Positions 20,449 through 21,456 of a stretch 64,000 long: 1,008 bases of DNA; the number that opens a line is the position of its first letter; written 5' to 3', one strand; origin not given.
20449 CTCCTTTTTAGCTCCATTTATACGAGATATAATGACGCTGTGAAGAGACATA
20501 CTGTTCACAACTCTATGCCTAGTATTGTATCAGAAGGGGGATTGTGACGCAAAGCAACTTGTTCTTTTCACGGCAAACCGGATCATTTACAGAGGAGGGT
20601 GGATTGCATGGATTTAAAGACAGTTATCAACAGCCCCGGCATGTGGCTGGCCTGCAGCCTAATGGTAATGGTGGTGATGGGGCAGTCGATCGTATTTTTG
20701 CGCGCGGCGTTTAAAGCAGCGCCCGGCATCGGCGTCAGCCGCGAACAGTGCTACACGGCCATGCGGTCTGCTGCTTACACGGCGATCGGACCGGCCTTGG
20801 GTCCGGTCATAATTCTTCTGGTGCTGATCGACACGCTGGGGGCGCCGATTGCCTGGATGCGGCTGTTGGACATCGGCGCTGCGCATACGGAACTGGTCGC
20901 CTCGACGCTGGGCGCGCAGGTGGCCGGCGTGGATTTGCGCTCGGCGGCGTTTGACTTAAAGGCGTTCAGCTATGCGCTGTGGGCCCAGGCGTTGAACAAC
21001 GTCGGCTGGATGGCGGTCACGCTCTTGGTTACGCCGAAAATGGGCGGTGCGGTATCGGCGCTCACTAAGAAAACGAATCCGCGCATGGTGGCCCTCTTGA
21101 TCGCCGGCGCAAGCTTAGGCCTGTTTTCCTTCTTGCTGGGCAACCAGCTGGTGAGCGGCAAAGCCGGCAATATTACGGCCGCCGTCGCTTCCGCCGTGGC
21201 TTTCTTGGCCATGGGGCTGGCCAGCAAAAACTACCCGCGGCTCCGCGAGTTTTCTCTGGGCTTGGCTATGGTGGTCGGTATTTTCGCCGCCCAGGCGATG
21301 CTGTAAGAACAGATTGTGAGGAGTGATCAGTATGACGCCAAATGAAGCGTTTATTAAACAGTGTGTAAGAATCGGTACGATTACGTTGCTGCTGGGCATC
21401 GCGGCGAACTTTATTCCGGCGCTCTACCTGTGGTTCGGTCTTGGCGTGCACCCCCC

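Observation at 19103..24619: Divergent regulator / two unclassified membrane proteins / D-aminoacylase, with a convergent class-A-like serine hydrolase: a putative N-acyl-D-amino-acid or D-peptide salvage locus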

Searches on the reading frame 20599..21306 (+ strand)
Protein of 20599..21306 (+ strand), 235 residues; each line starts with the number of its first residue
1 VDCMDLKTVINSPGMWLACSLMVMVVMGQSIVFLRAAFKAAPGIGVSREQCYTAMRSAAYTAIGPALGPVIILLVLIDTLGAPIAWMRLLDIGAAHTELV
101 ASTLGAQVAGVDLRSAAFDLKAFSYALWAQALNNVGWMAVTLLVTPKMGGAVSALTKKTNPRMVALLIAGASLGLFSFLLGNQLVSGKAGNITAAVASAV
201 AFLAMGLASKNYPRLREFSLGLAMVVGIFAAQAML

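Call 3: search_protein_families(library=pfam, proteins=[window:20599-21306:+], max_evalue=0.01)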
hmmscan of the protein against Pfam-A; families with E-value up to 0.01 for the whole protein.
window:20599-21306:+ (235 aa): 1 family
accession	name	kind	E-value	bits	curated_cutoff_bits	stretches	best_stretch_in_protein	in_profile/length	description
PF16481.10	DUF5058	-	7.2e-52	176.6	28.2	1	11-228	1-222/222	Domain of unknown function (DUF5058)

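Call 4: search_protein_families(library=ncbifam, proteins=[window:20599-21306:+], max_evalue=0.01)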
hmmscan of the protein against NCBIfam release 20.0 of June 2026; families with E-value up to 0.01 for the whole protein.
window:20599-21306:+ (235 aa): 0 families

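Call 30: find_homologous_proteins(query=window:20608-21306:+)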
Query window:20608-21306:+ (232 aa): 45 proteins with E <= 0.001 among 5390 candidates.
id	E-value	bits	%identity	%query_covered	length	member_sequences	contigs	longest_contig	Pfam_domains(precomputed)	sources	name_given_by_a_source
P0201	7.6e-136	469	98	100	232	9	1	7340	PF16481.11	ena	-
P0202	2.8e-125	434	89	100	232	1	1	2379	PF16481.11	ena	-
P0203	2.1e-119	415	84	100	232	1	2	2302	PF16481.11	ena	-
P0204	6.9e-113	394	81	100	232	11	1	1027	PF16481.11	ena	-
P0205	9.2e-113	393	80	100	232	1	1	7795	PF16481.11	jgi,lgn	-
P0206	1.7e-112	392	80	100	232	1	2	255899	PF16481.11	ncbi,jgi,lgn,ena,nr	ncbi:MAG: hypothetical protein H6Q72_3894 [Firmicutes bacterium]|nr:hypothetical protein [Bacillota 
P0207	2.3e-112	392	81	100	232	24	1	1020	PF16481.11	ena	-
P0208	1.5e-109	383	78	100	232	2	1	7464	PF16481.11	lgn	-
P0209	7.1e-77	276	57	99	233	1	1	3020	PF16481.11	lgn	-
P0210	5.2e-71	257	56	100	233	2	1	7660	PF16481.11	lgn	-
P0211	1.2e-67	246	52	100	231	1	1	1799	PF16481.11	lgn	-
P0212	1.5e-67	246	55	100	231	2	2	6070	PF16481.11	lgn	-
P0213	8.6e-66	240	53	98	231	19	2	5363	PF16481.11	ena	-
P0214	2.8e-65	238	52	99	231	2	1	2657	PF16481.11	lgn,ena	-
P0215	2.8e-65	238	53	98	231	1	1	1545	PF16481.11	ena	-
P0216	3.5e-65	238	53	100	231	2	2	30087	PF16481.11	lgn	-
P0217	4.1e-65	238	53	98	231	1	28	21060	PF16481.11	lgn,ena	-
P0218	4.6e-65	237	53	98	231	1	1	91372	PF16481.11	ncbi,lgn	-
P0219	4.6e-65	237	53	98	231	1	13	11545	PF16481.11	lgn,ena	-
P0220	4.8e-65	237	54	100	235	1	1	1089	PF16481.11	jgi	jgi:hypothetical protein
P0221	8.2e-65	237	53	98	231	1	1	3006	PF16481.11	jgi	-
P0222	8.3e-65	237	54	98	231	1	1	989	PF16481.11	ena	-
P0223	1.4e-64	236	53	98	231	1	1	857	PF16481.11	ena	-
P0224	1.5e-64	236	55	98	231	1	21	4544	PF16481.11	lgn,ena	-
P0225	1.6e-64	236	55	98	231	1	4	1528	PF16481.11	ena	-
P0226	2.4e-64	235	52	98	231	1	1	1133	PF16481.11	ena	-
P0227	3.3e-64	235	53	98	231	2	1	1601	PF16481.11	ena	-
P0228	5.1e-64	234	52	98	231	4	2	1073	PF16481.11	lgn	-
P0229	6.1e-64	234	54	98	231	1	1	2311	PF16481.11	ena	-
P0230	1.4e-63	233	53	98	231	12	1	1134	PF16481.11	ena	-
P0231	3.0e-63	231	53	98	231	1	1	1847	PF16481.11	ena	-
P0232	1.9e-59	219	50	100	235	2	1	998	PF16481.11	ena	-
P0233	2.2e-59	219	49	100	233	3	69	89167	PF16481.11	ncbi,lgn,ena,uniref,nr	ncbi:DUF5058 family protein [Dialister sp.]|uniref:DUF5058 family protein n=1 Tax=Dialister sp. TaxI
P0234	1.7e-58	216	52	94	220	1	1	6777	PF16481.11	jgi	jgi:hypothetical protein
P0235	5.1e-58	214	48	100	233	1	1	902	PF16481.11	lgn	-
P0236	5.2e-58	214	49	100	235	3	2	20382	PF16481.11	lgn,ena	-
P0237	2.8e-57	212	48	100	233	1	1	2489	PF16481.11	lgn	-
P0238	3.5e-55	205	57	79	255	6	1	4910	PF16481.11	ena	-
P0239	1.9e-54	203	44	98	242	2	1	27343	PF16481.11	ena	-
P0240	3.3e-54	202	47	97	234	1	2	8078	PF16481.11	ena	-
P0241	3.2e-51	192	45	96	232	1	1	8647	PF16481.11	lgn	-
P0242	3.1e-40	156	54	58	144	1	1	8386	PF16481.11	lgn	-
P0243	1.6e-33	134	37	97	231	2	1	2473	PF16481.11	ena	-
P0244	8.0e-30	122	37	96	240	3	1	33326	PF16481.11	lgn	-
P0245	2.3e-18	85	48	43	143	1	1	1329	PF16481.11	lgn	-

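Call 36: find_related_loci(query=A3, collection=metagenome_contigs, flank=8000)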
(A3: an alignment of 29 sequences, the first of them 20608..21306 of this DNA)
Query A3 (232 aa) in metagenome_contigs; peptide patterns used: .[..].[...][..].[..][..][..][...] (x = any residue, [..] = any of these).
123 stretches matched a pattern; 100 encode a relative of the query (tblastn E <= 1e-3); the best 80 are kept; 80 distinct loci.
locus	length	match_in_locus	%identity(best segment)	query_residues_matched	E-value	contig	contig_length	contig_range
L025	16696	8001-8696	80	1-232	3e-118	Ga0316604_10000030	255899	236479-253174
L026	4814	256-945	54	2-231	3e-77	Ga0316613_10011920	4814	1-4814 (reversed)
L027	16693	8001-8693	53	1-231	8e-76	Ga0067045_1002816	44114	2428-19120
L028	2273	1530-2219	55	2-231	1e-75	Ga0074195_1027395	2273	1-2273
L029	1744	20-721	54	1-231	2e-76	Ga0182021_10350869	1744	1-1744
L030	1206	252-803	59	2-185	7e-73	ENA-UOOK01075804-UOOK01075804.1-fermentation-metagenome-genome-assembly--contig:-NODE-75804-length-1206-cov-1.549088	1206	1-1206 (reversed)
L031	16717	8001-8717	50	1-232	8e-68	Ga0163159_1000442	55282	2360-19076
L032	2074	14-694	52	1-228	1e-68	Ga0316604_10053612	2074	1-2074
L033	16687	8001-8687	47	1-229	2e-66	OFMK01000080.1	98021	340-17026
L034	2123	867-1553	47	1-229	5e-68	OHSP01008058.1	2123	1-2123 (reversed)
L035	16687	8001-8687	47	1-229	2e-66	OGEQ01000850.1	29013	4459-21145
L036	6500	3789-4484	45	1-232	2e-66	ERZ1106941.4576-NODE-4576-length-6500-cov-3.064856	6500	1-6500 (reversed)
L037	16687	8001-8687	47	1-229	2e-66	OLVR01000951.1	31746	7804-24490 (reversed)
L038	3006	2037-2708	52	1-225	1e-66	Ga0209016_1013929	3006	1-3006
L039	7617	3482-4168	47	1-229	2e-66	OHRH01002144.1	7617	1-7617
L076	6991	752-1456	43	1-232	6e-57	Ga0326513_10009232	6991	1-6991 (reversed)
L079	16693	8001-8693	44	1-228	8e-56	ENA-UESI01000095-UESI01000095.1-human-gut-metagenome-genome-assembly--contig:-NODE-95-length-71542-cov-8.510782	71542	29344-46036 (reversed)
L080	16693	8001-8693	42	1-228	1e-55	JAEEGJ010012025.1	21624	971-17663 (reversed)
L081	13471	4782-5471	43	1-228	2e-55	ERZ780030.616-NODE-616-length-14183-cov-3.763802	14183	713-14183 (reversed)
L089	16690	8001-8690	43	1-228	9e-55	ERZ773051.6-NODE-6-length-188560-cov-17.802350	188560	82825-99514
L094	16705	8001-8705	45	1-232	6e-53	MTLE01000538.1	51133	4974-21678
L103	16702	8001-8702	44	1-232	2e-48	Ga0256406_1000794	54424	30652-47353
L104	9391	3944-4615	40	1-224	6e-47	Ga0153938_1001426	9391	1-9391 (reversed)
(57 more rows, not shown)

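Call 47: search_protein_families(library=pfam, proteins=[L081:6824-8095:-, L079:9455-10627:+, L033:3403-4119:-, L103:5123-6943:-, L103:11285-12226:+, L033:4587-5663:+, L033:5694-6797:+, L076:5359-6120:+, L089:5500-6225:+, L031:11515-12699:+], max_evalue=0.001)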
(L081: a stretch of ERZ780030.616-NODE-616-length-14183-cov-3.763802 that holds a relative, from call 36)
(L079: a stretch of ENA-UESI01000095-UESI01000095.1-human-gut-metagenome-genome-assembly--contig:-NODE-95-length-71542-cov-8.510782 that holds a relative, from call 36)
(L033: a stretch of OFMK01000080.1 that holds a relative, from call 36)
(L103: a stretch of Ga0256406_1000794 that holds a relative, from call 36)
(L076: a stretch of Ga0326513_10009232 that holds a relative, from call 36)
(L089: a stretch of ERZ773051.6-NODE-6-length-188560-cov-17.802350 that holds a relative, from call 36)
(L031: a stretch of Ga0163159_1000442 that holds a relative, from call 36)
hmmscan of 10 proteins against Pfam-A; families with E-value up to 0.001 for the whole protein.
L081:6824-8095:- (423 aa): 1 family
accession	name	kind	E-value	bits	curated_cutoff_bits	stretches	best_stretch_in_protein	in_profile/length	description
PF02515.22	CoA_transf_3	-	9.3e-129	430.1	23.3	1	33-399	1-366/366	CoA-transferase family III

L079:9455-10627:+ (390 aa): 1 family
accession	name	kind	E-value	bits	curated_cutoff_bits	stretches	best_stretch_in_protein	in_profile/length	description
PF02515.22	CoA_transf_3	-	6e-134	447.2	23.3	1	4-370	1-366/366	CoA-transferase family III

L033:3403-4119:- (238 aa): 7 families
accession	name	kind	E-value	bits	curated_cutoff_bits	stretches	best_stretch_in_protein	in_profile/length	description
PF07883.17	Cupin_2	-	2.1e-13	50.2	27.2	1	172-230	10-67/70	Cupin domain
PF01381.28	HTH_3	-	1e-12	48.3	23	1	59-111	1-53/55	Helix-turn-helix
PF13560.12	HTH_31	-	7.1e-07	29.9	27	1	56-108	3-56/64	Helix-turn-helix domain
PF12844.13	HTH_19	-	1.5e-06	28.4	30.2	1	56-117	1-62/64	Helix-turn-helix domain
PF01050.24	MannoseP_isomer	-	1.3e-05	25.8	23.6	1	174-225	42-93/116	Mannose-6-phosphate isomerase C-terminal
PF02311.25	AraC_binding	-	6.5e-05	23.1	21.1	1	181-225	23-67/135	AraC-like ligand binding domain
PF13443.12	HTH_26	-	0.00052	20.6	22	0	58-110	1-54/63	Cro/C1-type HTH DNA-binding domain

L103:5123-6943:- (606 aa): 3 families
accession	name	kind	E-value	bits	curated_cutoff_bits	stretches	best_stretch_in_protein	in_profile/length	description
PF06580.19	His_kinase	-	1.7e-26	92.7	25.2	1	353-431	1-81/81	Histidine kinase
PF07694.17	5TM-5TMR_LYT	-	1.4e-19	70.8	24.6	1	33-200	2-168/169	5TMR of 5TMR-LYT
PF02518.31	HATPase_c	-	9.6e-10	39.3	26.4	1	451-550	9-109/111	Histidine kinase-, DNA gyrase B-, and HSP90-like ATPase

L103:11285-12226:+ (313 aa): 2 families
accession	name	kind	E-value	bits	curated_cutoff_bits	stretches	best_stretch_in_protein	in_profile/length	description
PF22747.2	Zn_ribbon_DUF2089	-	0.00016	22.1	27.6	0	227-247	7-27/32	DUF2089 zinc ribbon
PF18912.6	DZR_2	-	0.00062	20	27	0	220-262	13-49/56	Double zinc ribbon domain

L033:4587-5663:+ (358 aa): 0 families

L033:5694-6797:+ (367 aa): 2 families
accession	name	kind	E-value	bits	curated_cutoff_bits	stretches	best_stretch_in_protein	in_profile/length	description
PF00155.27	Aminotran_1_2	-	4e-48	164.9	19.7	1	38-359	13-360/361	Aminotransferase class I and II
PF01053.26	Cys_Met_Meta_PP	-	0.00054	19.1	27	1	129-196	112-176/381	Cys/Met metabolism PLP-dependent enzyme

L076:5359-6120:+ (253 aa): 2 families
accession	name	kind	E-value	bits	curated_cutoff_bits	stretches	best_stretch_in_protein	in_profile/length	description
PF04397.21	LytTR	-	1.5e-23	83.3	22.6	1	158-250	7-97/98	LytTr DNA-binding domain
PF00072.30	Response_reg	-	7.4e-21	74.8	30.2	1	8-119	3-110/111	Response regulator receiver domain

L089:5500-6225:+ (241 aa): 1 family
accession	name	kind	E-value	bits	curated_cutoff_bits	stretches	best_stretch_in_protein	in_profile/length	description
PF00545.25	Ribonuclease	-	3.6e-17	63.1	24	1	142-240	4-97/98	ribonuclease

L031:11515-12699:+ (394 aa): 2 families
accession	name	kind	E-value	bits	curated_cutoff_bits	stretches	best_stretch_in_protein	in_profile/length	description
PF01168.26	Ala_racemase_N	-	2.6e-29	103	24.1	1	42-265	1-216/220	Alanine racemase, N-terminal domain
PF14031.13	D-ser_dehydrat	-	1.4e-19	70.9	22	1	282-374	1-94/97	Putative serine dehydratase domain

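Call 59: search_solved_structures(query=A3, max_evalue=10)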
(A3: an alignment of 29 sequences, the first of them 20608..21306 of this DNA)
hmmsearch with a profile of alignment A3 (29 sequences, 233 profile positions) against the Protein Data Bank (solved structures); distinct sequences matched with E-value up to 10: 0.

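Call 73: search_protein_families(library=ncbifam, proteins=[L031:11515-12699:+, L033:4587-5663:+], max_evalue=1e-10)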
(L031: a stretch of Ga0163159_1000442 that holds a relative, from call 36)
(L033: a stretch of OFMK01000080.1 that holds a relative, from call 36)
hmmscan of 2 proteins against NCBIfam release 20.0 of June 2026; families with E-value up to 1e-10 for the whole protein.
L031:11515-12699:+ (394 aa): 1 family
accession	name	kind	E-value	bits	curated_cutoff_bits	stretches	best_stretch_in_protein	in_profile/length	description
NF045642.2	HdxyAspAldBhcC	equivalog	1.1e-48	166.3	690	1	27-392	20-384/387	3-hydroxy-D-aspartate aldolase BhcC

L033:4587-5663:+ (358 aa): 0 families

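Call 85: search_protein_families(library=pfam, proteins=[L079:11306-12517:+, L079:12521-13303:+, L079:13863-15572:+, L094:10852-12333:+, L094:12397-13623:+, L094:13636-14829:+, L104:2782-3894:+, L104:5601-6071:+, L080:6066-7379:+, L103:9887-11113:-], max_evalue=0.0001)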
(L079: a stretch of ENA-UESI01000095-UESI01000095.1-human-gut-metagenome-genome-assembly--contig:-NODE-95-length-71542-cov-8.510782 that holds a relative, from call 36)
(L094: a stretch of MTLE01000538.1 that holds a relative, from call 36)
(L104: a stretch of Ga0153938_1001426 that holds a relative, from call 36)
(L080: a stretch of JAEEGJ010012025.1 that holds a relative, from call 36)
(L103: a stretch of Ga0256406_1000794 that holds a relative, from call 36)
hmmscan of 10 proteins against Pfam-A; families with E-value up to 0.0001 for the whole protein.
L079:11306-12517:+ (403 aa): 1 family
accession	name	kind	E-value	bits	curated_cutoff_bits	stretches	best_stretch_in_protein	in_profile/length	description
PF03977.18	OAD_beta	-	3.8e-105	352.2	31.6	1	27-398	2-348/349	Na+-transporting oxaloacetate decarboxylase beta subunit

L079:12521-13303:+ (260 aa): 3 families
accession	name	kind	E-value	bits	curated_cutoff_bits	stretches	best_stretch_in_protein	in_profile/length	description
PF03099.24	BPL_LplA_LipB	-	3.7e-21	75.9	21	1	33-147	15-133/133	Biotin/lipoate A/B protein ligase family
PF16917.10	BPL_LplA_LipB_2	-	5e-12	46.2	27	1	66-205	39-182/183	Biotin/lipoate A/B protein ligase family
PF02237.23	BPL_C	-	1.2e-10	41.6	21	1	210-258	1-48/48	Biotin protein ligase C terminal domain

L079:13863-15572:+ (569 aa): 1 family
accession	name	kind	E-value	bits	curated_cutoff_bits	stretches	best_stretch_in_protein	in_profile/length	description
PF16957.11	Mal_decarbox_Al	-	2.1e-287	954.3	25.4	1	22-569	2-546/546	Malonate decarboxylase, alpha subunit, transporter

L094:10852-12333:+ (493 aa): 3 families
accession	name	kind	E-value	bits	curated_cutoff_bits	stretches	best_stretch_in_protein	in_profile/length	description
PF01743.26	PolyA_pol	-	4.2e-37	127.7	23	1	28-153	1-126/126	Poly A polymerase head domain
PF01966.28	HD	-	1.2e-10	42.1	22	1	266-351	4-87/116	HD domain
PF12627.12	PolyA_pol_RNAbd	-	1.1e-09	38.3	22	1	182-235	3-56/64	Probable RNA and SrmB- binding site of polymerase A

L094:12397-13623:+ (408 aa): 2 families
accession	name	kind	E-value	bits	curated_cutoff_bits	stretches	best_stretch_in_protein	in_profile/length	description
PF07075.17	NamZ_N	-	4.2e-82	274.9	26.9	1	52-247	1-201/203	Exo-beta-N-acetylmuramidase NamZ, N-terminal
PF20732.2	NamZ_C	-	6.1e-41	141.2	25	1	252-405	1-152/152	Exo-beta-N-acetylmuramidase NamZ, C-terminal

L094:13636-14829:+ (397 aa): 2 families
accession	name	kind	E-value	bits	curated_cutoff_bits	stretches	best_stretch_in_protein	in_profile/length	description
PF13023.12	HD_3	-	2.9e-32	112.3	22.5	1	195-375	1-164/165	HD domain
PF12917.13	YfbR-like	-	2.4e-19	70.2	25.9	1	190-300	1-113/182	5'-deoxynucleotidase YfbR-like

L104:2782-3894:+ (370 aa): 3 families
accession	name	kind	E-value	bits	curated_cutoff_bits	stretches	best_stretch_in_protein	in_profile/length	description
PF07687.19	M20_dimer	-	1.1e-10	41.9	21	1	177-272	5-105/107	Peptidase dimerisation domain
PF01546.33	Peptidase_M20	-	3.9e-10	40.4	24.6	1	72-366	1-205/206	Peptidase family M20/M25/M40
PF04389.22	Peptidase_M28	-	2.9e-09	37.4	21.3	1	58-170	1-100/193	Peptidase family M28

L104:5601-6071:+ (156 aa): 1 family
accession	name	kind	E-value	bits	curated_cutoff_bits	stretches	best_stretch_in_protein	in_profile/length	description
PF03061.28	4HBT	-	1.8e-07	31.8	20.6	1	23-92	2-72/79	Thioesterase superfamily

L080:6066-7379:+ (437 aa): 3 families
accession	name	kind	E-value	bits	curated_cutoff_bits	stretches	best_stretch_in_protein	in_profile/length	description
PF05673.19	DUF815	-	1.4e-94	316.4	23.8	1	185-432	4-248/249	Protein of unknown function (DUF815)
PF20720.3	nSTAND3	-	2.2e-05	24.7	27.2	1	233-306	15-81/155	Novel STAND NTPase 3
PF13191.12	AAA_16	-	5.4e-05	24.2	32.6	0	234-279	23-66/167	AAA ATPase domain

L103:9887-11113:- (408 aa): 0 families
